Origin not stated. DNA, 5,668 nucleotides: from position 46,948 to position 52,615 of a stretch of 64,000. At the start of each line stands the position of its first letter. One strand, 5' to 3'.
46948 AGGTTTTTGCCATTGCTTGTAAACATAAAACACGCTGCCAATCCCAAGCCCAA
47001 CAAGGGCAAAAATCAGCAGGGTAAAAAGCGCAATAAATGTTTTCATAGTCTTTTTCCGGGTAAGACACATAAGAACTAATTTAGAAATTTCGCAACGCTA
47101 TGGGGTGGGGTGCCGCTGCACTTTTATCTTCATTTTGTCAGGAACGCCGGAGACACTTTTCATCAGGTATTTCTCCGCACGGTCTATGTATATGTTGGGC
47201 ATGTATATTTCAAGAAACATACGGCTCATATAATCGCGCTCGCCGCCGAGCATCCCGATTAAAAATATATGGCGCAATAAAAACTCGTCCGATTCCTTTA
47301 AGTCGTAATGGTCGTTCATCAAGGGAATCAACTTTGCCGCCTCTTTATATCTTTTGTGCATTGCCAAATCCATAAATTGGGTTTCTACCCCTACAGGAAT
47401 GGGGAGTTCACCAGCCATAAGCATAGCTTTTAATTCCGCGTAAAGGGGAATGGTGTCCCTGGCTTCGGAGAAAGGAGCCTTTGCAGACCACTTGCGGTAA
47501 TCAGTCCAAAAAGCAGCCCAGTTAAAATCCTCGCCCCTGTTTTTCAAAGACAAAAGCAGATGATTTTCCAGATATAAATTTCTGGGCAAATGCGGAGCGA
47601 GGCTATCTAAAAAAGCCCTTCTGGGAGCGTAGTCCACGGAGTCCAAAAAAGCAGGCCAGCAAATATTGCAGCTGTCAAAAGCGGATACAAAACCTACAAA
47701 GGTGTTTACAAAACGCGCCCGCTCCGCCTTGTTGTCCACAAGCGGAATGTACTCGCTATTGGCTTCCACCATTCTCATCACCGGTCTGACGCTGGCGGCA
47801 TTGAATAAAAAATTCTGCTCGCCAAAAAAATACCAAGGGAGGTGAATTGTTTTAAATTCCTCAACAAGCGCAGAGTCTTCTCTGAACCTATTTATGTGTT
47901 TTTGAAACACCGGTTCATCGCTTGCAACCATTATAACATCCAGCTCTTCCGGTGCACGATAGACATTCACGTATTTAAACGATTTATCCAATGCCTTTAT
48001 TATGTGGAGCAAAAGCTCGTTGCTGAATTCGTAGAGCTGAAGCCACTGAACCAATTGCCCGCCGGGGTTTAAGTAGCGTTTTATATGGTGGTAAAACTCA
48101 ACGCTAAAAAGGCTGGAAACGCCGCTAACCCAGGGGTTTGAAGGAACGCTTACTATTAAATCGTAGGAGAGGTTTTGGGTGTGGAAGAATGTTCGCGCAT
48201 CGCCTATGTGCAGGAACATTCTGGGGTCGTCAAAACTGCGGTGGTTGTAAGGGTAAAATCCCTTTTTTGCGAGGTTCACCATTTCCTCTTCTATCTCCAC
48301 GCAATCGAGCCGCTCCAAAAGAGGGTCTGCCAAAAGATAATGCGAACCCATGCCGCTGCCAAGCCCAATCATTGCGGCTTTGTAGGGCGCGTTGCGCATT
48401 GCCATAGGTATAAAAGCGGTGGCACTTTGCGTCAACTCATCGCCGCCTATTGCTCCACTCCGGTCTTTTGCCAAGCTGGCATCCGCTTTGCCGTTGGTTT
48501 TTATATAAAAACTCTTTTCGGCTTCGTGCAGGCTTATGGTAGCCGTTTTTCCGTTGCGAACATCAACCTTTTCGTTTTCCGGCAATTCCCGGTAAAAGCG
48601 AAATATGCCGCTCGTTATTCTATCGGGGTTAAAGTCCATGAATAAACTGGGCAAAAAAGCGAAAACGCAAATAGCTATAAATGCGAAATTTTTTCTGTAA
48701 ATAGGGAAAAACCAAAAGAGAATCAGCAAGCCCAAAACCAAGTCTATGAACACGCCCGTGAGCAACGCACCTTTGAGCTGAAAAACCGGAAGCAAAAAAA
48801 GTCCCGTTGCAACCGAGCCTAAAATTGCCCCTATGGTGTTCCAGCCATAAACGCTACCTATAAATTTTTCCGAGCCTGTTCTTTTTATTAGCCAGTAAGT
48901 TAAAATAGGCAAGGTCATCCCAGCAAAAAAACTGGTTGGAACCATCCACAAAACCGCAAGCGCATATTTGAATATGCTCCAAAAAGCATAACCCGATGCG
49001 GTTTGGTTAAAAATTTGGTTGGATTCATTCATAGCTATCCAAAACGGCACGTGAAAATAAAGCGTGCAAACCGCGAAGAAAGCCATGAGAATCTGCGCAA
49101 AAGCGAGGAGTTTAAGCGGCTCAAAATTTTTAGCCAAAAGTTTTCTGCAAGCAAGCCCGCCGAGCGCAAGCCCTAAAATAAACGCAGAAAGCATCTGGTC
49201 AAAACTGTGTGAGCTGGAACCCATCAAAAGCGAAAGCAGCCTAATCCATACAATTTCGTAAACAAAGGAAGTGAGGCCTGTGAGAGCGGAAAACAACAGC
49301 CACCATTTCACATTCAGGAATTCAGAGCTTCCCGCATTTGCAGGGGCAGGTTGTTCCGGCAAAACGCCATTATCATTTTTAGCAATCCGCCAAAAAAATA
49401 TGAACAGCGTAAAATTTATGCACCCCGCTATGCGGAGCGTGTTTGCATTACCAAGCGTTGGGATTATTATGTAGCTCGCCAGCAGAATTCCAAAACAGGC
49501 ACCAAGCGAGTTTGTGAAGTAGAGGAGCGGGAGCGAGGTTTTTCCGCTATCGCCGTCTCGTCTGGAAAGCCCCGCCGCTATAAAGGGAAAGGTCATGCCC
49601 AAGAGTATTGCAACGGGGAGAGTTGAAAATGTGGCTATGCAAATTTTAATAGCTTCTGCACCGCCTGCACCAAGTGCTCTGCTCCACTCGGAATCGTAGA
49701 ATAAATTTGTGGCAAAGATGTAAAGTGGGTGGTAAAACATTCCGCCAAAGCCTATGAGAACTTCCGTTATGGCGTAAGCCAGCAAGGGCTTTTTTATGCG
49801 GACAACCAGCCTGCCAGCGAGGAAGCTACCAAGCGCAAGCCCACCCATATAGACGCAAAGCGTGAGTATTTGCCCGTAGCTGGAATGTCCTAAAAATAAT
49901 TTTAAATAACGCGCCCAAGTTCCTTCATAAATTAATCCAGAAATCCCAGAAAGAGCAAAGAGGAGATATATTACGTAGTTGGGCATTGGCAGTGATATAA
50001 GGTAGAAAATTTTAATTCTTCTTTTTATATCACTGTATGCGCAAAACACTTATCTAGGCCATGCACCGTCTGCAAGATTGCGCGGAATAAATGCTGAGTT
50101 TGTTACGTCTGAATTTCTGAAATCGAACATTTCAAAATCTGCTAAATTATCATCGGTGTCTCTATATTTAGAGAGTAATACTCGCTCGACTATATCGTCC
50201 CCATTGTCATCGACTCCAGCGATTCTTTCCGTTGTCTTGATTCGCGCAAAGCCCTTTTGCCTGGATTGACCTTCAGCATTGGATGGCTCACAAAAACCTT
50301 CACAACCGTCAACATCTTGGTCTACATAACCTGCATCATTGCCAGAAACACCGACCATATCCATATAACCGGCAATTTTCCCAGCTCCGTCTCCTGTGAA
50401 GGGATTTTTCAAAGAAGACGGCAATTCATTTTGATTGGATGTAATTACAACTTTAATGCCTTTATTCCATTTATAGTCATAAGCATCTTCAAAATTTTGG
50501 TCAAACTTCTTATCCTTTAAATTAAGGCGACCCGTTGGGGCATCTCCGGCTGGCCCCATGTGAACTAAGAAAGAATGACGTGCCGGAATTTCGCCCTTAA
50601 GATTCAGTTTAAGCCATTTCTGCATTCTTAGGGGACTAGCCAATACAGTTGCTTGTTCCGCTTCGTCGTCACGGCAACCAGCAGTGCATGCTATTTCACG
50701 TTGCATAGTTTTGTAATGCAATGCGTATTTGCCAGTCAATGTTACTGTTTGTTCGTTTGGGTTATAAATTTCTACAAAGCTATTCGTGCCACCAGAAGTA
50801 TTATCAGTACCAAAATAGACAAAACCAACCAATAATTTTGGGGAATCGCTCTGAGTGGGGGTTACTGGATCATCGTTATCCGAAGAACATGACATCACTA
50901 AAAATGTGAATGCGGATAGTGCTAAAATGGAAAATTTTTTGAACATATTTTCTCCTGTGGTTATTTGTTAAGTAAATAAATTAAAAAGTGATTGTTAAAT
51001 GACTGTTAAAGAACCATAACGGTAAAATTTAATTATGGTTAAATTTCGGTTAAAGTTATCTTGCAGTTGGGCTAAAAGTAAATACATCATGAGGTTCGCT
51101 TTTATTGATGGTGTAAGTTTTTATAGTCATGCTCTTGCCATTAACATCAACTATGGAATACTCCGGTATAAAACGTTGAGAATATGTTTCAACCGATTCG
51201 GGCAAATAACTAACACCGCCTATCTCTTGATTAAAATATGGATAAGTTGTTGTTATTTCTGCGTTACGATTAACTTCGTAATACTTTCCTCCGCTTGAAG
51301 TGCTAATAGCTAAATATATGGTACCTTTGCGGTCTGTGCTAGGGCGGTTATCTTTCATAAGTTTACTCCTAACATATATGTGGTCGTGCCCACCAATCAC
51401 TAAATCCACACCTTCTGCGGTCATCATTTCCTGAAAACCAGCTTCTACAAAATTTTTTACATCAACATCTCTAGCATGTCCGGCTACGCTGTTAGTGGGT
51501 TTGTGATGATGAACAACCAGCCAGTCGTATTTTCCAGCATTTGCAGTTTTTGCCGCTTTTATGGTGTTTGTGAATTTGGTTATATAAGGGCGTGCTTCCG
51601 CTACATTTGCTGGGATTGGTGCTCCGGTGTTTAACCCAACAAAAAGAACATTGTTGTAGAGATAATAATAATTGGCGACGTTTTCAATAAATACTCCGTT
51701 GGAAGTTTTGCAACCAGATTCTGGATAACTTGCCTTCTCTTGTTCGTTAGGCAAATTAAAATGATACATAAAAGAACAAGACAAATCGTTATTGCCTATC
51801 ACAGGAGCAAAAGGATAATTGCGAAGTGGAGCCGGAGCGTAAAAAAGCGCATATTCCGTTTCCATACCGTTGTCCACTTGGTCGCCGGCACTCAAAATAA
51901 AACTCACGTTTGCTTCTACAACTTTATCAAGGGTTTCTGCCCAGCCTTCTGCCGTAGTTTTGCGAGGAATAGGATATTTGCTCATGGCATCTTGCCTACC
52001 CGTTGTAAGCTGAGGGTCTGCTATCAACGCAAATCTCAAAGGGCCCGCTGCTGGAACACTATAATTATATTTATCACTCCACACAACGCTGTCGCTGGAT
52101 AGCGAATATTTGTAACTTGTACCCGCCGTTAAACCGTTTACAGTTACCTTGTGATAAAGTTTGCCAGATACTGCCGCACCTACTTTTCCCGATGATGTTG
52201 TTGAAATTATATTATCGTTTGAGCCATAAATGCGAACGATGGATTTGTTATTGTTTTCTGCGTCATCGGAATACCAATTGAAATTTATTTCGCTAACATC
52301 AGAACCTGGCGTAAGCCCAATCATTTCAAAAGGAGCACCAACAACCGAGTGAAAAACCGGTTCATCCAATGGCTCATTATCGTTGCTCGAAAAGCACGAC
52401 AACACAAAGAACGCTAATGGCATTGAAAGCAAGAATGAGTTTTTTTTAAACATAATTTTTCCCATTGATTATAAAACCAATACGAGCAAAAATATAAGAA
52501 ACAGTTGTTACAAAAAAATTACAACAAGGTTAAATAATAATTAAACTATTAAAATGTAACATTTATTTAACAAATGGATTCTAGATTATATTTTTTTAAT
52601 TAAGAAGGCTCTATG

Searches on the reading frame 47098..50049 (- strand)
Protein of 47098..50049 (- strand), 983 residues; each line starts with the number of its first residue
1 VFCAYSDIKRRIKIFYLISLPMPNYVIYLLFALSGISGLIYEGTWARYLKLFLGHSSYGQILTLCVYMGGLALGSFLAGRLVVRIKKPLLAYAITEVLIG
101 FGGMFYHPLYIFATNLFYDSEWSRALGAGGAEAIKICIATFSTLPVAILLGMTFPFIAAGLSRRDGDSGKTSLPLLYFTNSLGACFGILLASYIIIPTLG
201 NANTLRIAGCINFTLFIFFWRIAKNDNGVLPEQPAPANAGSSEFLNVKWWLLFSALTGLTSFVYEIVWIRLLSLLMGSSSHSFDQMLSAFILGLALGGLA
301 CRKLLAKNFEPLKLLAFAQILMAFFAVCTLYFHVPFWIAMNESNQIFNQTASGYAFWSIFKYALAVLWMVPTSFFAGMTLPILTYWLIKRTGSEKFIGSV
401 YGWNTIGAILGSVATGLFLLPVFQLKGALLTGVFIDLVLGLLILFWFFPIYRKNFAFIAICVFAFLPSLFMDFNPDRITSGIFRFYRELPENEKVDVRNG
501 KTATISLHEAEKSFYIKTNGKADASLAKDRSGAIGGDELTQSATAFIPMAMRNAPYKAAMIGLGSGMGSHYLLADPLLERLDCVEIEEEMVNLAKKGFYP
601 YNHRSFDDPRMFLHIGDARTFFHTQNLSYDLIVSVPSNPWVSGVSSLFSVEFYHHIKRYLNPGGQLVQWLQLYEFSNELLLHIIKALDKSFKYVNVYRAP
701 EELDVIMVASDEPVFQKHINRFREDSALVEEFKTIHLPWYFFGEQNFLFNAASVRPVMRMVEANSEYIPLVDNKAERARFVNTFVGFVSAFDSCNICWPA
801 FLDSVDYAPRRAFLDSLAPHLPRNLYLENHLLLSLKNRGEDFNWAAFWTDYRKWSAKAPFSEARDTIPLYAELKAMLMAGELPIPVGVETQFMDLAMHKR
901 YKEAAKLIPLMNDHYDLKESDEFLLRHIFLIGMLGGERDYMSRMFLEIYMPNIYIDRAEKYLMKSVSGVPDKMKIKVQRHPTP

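Call 87: search_protein_families(library=pfam, proteins=[window:47098-50049:-], max_evalue=0.001)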
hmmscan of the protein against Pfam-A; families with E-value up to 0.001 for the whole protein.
window:47098-50049:- (983 aa): 1 family
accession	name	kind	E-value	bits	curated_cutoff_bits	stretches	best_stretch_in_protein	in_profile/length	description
PF01564.23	Spermine_synth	-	2.3e-15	57.1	22.9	1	543-698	7-160/186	Spermine/spermidine synthase domain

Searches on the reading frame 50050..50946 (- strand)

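Call 87: search_protein_families(library=pfam, proteins=[window:50050-50946:-], max_evalue=0.001)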
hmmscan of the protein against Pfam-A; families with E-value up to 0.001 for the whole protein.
window:50050-50946:- (298 aa): 1 family
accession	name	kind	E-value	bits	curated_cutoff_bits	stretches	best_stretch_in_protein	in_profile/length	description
PF00932.25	LTD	-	0.00083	20.1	34.3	0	50-162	20-87/109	Lamin Tail Domain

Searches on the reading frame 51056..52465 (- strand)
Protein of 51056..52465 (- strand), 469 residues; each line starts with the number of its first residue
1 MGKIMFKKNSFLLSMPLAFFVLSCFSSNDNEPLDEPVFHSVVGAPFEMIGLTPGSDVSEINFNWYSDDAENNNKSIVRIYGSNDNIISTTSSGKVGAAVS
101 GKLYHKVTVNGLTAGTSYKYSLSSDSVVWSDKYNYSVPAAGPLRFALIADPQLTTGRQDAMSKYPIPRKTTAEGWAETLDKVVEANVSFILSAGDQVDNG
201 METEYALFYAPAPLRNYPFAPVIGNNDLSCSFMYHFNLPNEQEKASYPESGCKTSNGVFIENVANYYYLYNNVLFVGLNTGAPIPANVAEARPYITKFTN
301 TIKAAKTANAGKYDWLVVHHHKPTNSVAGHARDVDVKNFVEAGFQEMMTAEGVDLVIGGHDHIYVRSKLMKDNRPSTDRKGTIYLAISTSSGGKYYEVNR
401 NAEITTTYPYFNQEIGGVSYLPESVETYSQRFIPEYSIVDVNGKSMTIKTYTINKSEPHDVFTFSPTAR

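Call 87: search_protein_families(library=pfam, proteins=[window:51056-52465:-], max_evalue=0.001)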
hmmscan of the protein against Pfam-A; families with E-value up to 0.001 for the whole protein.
window:51056-52465:- (469 aa): 2 families
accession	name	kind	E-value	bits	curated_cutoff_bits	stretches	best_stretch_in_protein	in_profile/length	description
PF00149.33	Metallophos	-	1.4e-13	52.2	21.5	1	143-364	1-191/191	Calcineurin-like phosphoesterase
PF16656.11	Pur_ac_phosph_N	-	8.3e-10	39.6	30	1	49-135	4-91/93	Purple acid Phosphatase, N-terminal domain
